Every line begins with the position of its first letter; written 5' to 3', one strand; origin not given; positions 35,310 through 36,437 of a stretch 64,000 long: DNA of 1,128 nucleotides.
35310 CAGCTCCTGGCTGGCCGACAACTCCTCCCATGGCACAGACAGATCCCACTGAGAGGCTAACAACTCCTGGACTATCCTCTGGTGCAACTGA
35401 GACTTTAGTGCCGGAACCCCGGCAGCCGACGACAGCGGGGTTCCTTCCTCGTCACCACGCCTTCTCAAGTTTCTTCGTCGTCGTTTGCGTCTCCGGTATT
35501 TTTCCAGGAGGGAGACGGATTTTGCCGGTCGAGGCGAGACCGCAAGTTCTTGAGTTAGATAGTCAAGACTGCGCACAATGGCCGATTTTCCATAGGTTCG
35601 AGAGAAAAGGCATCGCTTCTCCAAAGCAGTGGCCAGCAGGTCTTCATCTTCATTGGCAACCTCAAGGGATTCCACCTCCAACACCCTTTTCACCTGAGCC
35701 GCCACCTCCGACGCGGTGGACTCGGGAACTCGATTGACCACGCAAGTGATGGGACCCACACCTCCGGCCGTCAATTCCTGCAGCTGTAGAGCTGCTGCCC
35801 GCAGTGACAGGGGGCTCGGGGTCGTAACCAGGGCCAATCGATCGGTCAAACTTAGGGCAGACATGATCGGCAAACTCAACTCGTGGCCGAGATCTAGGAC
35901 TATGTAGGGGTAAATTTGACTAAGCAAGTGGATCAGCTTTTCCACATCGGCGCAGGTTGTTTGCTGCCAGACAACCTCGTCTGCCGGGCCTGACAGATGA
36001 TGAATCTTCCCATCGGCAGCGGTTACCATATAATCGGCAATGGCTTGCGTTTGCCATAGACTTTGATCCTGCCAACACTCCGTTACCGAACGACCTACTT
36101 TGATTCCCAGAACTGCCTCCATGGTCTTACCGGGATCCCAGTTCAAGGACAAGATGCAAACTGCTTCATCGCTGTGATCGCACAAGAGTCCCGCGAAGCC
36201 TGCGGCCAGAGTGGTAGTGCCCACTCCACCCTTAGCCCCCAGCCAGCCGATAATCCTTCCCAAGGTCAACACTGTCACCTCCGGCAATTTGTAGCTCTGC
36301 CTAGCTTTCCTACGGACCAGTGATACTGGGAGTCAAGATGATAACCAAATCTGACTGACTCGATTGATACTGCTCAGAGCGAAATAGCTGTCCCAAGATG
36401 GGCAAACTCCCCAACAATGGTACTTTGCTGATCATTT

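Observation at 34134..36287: Single polypeptide fusing a TadZ/CpaE-like domain with a degenerate Walker A to the TadA/CpaF secretion ATPase via a polyarginine linker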

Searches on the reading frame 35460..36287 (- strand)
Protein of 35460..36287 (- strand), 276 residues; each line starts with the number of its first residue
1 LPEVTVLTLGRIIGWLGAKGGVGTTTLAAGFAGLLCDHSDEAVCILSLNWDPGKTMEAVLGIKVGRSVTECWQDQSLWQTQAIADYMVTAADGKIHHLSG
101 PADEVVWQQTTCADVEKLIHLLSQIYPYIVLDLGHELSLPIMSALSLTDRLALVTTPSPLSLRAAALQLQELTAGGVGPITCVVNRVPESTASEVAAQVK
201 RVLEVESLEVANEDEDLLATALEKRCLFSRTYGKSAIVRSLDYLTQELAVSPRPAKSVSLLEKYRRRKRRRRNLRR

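Call 8: search_protein_families(library=ncbifam, proteins=[window:35460-36287:-], max_evalue=0.01)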
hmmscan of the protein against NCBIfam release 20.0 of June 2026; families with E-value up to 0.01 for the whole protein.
window:35460-36287:- (276 aa): 7 families
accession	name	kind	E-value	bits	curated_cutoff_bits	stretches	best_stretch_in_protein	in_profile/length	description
TIGR01969.1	minD_arch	subfamily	3.9e-11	42.6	201.75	1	12-249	2-231/251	cell division ATPase MinD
TIGR03371.1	cellulose_yhjQ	equivalog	1.8e-06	27.6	157.85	1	13-204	4-193/246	cellulose biosynthesis protein BcsQ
NF041546.1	ParA_partition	equivalog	2.1e-06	27.4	180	0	113-231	64-177/203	ParA family partition ATPase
TIGR01968.1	minD_bact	equivalog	6.2e-06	25.7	212.9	1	14-219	5-209/261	septum site-determining protein MinD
TIGR03815.1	CpaE_hom_Actino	equivalog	6.7e-06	25.5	154.45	1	10-227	111-320/340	septum site-determining protein Ssd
TIGR00345.1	GET3_arsA_TRC40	subfamily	3.6e-05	23.4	135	1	16-75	2-58/299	TRC40/GET3/ArsA family transport-energizing ATPase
NF053621.1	ATPseBagBMYCTU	equivalog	0.0021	17.2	521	0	152-222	246-315/371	ATPase BagB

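Call 14: search_solved_structures(query=window:35460-36287:-, max_evalue=1, show_alignments=3)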
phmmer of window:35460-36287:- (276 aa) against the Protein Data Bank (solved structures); distinct sequences matched with E-value up to 1: 17.
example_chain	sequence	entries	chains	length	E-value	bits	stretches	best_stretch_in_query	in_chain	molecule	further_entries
3ea0_A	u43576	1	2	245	2.9e-10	43.1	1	11-221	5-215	ATPase, ParA family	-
4rz2_A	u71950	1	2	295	3.5e-07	33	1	11-202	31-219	Site-determining protein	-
4rz3_A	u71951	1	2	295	1.5e-06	30.9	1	13-202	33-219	Site-determining protein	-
1g3q_A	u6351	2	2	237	4.2e-06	29.5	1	9-222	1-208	CELL DIVISION INHIBITOR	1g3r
1ion_A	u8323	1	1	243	0.00036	23.2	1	11-218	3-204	PROBABLE CELL DIVISION INHIBITOR MIND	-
7dut_A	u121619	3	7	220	0.072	15.6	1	114-165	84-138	SOJ protein (Soj)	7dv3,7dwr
8ray_B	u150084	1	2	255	0.14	14.7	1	9-153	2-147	ParA family protein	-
7spz_A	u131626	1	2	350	0.17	14.4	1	15-86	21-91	ATPase ASNA1 homolog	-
3kje_A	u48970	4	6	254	0.18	14.4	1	17-65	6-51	CO dehydrogenase/acetyl-CoA synthase complex, accessory protein CooC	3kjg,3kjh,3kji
7sq0_A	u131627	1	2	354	0.23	14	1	15-84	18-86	ATPase ASNA1 homolog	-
1mbm_A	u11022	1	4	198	0.28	13.7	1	146-198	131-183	chymotrypsin-like serine protease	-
4dzz_A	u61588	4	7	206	0.51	12.9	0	125-169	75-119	Plasmid partitioning protein ParF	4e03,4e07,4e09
5u1g_D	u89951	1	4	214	0.55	12.7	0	125-169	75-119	ParA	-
7spy_A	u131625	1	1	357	0.59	12.6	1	15-85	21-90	ATPase ASNA1 homolog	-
3nyj_A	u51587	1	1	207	0.78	12.2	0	200-272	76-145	Amyloid beta A4 protein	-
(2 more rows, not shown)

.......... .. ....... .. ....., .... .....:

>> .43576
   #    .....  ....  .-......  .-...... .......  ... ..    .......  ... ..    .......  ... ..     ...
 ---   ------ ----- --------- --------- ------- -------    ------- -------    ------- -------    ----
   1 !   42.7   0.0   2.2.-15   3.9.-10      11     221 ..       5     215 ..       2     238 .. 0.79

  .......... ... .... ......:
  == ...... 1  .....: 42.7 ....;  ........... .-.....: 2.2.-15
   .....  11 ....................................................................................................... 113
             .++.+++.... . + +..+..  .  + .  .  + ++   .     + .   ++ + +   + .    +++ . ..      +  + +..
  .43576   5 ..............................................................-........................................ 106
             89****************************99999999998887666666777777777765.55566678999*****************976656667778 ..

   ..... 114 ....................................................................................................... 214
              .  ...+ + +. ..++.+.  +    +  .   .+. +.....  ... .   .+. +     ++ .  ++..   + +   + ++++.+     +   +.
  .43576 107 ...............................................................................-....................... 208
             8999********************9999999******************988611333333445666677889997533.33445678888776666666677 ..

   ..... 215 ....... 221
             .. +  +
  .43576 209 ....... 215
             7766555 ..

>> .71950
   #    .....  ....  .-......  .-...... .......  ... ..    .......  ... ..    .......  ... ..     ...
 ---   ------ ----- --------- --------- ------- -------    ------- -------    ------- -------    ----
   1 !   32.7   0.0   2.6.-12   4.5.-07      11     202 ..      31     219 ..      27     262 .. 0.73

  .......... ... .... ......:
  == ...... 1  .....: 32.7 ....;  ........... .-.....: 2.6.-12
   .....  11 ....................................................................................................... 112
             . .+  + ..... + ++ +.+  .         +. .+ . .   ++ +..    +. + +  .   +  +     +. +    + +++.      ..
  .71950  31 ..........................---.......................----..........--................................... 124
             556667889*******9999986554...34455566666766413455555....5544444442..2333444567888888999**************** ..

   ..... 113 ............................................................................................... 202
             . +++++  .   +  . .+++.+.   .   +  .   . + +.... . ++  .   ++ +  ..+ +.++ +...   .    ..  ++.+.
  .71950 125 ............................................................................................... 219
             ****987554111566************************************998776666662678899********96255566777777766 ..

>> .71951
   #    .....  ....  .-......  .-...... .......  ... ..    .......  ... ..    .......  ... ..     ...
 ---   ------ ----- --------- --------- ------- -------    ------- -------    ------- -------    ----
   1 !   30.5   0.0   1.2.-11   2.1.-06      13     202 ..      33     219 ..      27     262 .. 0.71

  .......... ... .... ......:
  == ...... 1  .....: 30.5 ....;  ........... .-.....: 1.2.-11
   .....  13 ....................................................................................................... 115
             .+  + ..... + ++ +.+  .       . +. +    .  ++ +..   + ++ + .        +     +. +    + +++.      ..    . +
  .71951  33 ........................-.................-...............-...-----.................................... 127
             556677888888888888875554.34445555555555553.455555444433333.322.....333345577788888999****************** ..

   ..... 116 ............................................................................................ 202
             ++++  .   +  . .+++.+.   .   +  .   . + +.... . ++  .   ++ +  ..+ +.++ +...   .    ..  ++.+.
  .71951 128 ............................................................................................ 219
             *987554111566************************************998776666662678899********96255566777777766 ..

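Call 22: find_homologous_proteins(query=window:35505-36287:-, max_evalue=0.001)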
Query window:35505-36287:- (261 aa): 13 proteins with E <= 0.001 among 2610 candidates.
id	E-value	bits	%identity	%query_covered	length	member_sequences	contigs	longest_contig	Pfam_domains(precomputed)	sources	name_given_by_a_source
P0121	3.9e-9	54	29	89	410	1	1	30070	PF10609.16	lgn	-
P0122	8.9e-8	50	28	61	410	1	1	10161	PF13614.13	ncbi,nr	ncbi:MAG: AAA family ATPase [Alphaproteobacteria bacterium]|nr:AAA family ATPase [Alphaproteobacteri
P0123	1.3e-7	49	30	64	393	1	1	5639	PF13614.13,PF00072.31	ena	-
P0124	6.6e-6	44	28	69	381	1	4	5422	PF10609.16,PF06564.19,PF00072.31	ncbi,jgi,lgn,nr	ncbi:MAG: response regulator [Verrucomicrobia bacterium]|nr:response regulator [Verrucomicrobiota ba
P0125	1.5e-5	43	26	64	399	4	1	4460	PF10609.16,PF13614.13,PF00072.31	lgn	-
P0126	5.8e-5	41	30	60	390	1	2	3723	PF10609.16,PF01656.30,PF13614.13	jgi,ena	-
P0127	2.2e-4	39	27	69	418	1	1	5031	PF00142.25,PF10609.16,PF01656.30,PF13614.13,PF06564.19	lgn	-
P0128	3.5e-4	38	26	64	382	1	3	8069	PF10609.16,PF13614.13,PF00072.31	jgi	jgi:pilus assembly protein CpaE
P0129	4.4e-4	38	23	69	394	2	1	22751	PF10609.16,PF01656.30,PF13614.13,PF00072.31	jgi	jgi:pilus assembly protein CpaE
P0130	5.6e-4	37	25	88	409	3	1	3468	PF00142.25,PF10609.16,PF01656.30,PF13614.13,PF06564.19,PF02374.22,PF00072.31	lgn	-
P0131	6.6e-4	37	31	59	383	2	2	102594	PF10609.16,PF06564.19,PF00072.31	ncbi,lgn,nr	ncbi:MAG: response regulator [Anaerolineae bacterium]|nr:response regulator [Anaerolineae bacterium]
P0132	8.8e-4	37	27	95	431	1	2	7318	PF01656.30,PF13614.13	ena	-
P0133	9.4e-4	37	30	62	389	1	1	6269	PF13614.13,PF00072.31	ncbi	-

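Call 35: search_solved_structures(query=A1, max_evalue=0.001, show_alignments=0)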
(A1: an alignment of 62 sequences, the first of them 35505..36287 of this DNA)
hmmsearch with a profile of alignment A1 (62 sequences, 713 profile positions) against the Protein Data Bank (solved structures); distinct sequences matched with E-value up to 0.001: 139 (the best 60 are shown).
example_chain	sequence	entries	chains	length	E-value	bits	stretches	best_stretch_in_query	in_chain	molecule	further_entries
9e24_A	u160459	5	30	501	2.8e-172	578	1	279-704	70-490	CpaF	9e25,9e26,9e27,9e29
8rkd_E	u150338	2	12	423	1.7e-170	572.2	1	292-704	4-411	Pilus assembly ATPase CpaF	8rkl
8rjf_A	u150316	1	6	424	1.7e-170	572.1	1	292-704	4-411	Pilus assembly ATPase CpaF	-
4ii7_A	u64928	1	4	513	1.3e-54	189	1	327-609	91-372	FlaI ATPase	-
2oap_1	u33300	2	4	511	1.5e-54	188.8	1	323-610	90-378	Type II secretion system protein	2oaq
4ihq_A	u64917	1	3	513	2.3e-53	184.9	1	327-609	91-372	FlaI ATPase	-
2gza_A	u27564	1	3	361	7.8e-45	156.7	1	361-653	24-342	Type IV secretion system protein VirB11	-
3ea0_A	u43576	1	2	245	2e-41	145.4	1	6-241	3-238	ATPase, ParA family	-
6bge_A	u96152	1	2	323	2.1e-39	138.8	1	368-638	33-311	VirB11-like protein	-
1g6o_A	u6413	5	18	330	2.2e-39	138.7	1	368-638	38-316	CAG-ALPHA | virB11 homolog | Cag-alfa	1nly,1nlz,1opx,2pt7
1hyq_A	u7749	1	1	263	1.9e-30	109.2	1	7-262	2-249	CELL DIVISION INHIBITOR (MIND-1)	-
1g3q_A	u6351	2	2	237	2e-29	105.8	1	6-247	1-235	CELL DIVISION INHIBITOR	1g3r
4v03_A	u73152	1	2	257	3.5e-29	105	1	7-248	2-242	SITE-DETERMINING PROTEIN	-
4v02_A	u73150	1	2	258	9.3e-29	103.6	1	7-249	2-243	SITE-DETERMINING PROTEIN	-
1ion_A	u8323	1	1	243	1.2e-28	103.3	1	7-247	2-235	PROBABLE CELL DIVISION INHIBITOR MIND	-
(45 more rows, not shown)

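Call 43: predict_structure(alignment_id=A1)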
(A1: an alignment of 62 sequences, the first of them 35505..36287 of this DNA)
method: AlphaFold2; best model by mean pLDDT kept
length: 261 residues; sequences in the alignment: 62
mean_pLDDT: 94.7   pTM: 0.91
mean pLDDT of the five models: 94.7, 94.2, 93.8, 93.3, 92.8
residues with pLDDT >= 90: 240; 70-90: 14; 50-70: 4; < 50: 3
segments of 3 or more residues with pLDDT < 50: 259-261
pLDDT, mean of each block of 10 residues (from residue 1): 88 98 98 97 97 96 95 95 96 95 95 97 98 97 97 98 98 94 97 98 96 97 96 97 95 64 39
secondary structure, 60 per line:
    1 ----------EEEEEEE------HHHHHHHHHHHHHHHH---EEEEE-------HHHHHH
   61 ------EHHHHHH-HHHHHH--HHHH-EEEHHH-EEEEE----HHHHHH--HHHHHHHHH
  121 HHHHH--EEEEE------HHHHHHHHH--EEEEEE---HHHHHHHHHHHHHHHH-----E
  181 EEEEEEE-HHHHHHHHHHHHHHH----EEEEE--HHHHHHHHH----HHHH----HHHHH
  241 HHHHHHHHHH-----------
elements in order: E11-17 H24-39 E43-47 H55-60 H68-73 H75-80 H83-86 E88-90 E95-99 H104-109 H112-125 E128-132 H139-147 E150-155 H159-174 E180-187 H189-203 E208-212 H215-223 H228-231 H236-250

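Call 45: fold_search(model_id=the predicted structure, library=pdb)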
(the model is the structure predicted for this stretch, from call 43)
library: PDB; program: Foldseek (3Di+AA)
matches with E <= 10: 1770; with E <= 0.001: 485
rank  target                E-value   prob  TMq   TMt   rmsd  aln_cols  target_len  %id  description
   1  3ea0_A                5.3e-18  1.00  0.76  0.82   3.4       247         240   24  Crystal Structure of ParA Family ATPase from Chlorobium tepidum TLS (released 2008-09-23)
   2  3ea0_B                7.2e-18  1.00  0.77  0.83   3.1       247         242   23  Crystal Structure of ParA Family ATPase from Chlorobium tepidum TLS (released 2008-09-23)
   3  4rz2_B                1.6e-16  1.00  0.74  0.76   4.1       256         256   18  Crystal structure of the MinD-like ATPase FlhG (released 2015-03-04)
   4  4rz2_A                3.3e-15  1.00  0.78  0.79   3.3       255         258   20  Crystal structure of the MinD-like ATPase FlhG (released 2015-03-04)
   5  1hyq                  8.2e-15  1.00  0.75  0.84   3.1       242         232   20  MIND BACTERIAL CELL DIVISION REGULATOR FROM A. FULGIDUS (released 2001-03-14)
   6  4rz3_A                2.2e-14  1.00  0.75  0.79   3.4       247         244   19  Crystal structure of the MinD-like ATPase FlhG (released 2015-03-04)
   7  4v02_B                2.1e-13  1.00  0.74  0.80   4.2       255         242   18  MinC:MinD cell division protein complex, Aquifex aeolicus (released 2015-01-14)
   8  4v02_A                2.5e-13  1.00  0.75  0.80   4.3       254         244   17  MinC:MinD cell division protein complex, Aquifex aeolicus (released 2015-01-14)
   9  5j1j_B                4.0e-13  1.00  0.76  0.80   3.2       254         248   18  Structure of FleN-AMPPNP complex (released 2017-03-29)
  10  8p53_A                5.8e-13  1.00  0.75  0.74   3.4       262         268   18  Cryo-EM structure of the c-di-GMP-free FleQ-FleN master regulator complex of P. aeruginosa (released 2023-12-13)
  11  4v03_B                1.1e-12  1.00  0.73  0.80   3.9       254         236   18  MinD cell division protein, Aquifex aeolicus (released 2015-01-14)
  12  5j1j_A                1.3e-12  1.00  0.78  0.75   3.6       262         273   18  Structure of FleN-AMPPNP complex (released 2017-03-29)
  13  6riq_C                1.3e-12  1.00  0.76  0.78   3.7       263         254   17  MinCD filament from Pseudomonas aeruginosa (released 2019-06-19)
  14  6yay_B                1.3e-12  1.00  0.68  0.73   4.1       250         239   17  Crystal structure of a Selenium-derivatized complex of the bacterial cellulose secretion regulators BcsR and BcsQ, cry (released 2021-02-24)
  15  1g3q                  1.4e-12  1.00  0.72  0.79   3.5       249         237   21  CRYSTAL STRUCTURE ANALYSIS OF PYROCOCCUS FURIOSUS CELL DIVISION ATPASE MIND (released 2001-04-21)
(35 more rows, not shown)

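Call 54: search_protein_representatives(protein=window:35505-36287:-)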
Query: 261 residues. Proteins with E-value up to 0.001 (for the whole library): 1430; up to 1e-10: 10; up to 1e-30: 2. The best 150 are listed.
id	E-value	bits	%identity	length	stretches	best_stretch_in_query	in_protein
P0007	1.4e-103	362.0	65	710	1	8-261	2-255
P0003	1.5e-62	227.6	100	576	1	142-261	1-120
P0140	3.0e-13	66.2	30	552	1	8-207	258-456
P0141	2.5e-12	63.1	31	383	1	10-181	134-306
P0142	7.7e-12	61.5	25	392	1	10-250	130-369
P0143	1.1e-11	61.0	33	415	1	3-196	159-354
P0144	1.6e-11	60.5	27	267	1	9-256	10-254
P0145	2.9e-11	59.7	26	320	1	9-252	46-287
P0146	3.0e-11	59.6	31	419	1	10-199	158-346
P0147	8.8e-11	58.1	29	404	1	10-200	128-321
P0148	1.3e-10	57.5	24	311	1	16-250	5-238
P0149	1.3e-10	57.5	26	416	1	4-249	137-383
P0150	1.8e-10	57.1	29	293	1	8-196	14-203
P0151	1.8e-10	57.0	31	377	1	11-190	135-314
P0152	1.9e-10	57.0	25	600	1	9-226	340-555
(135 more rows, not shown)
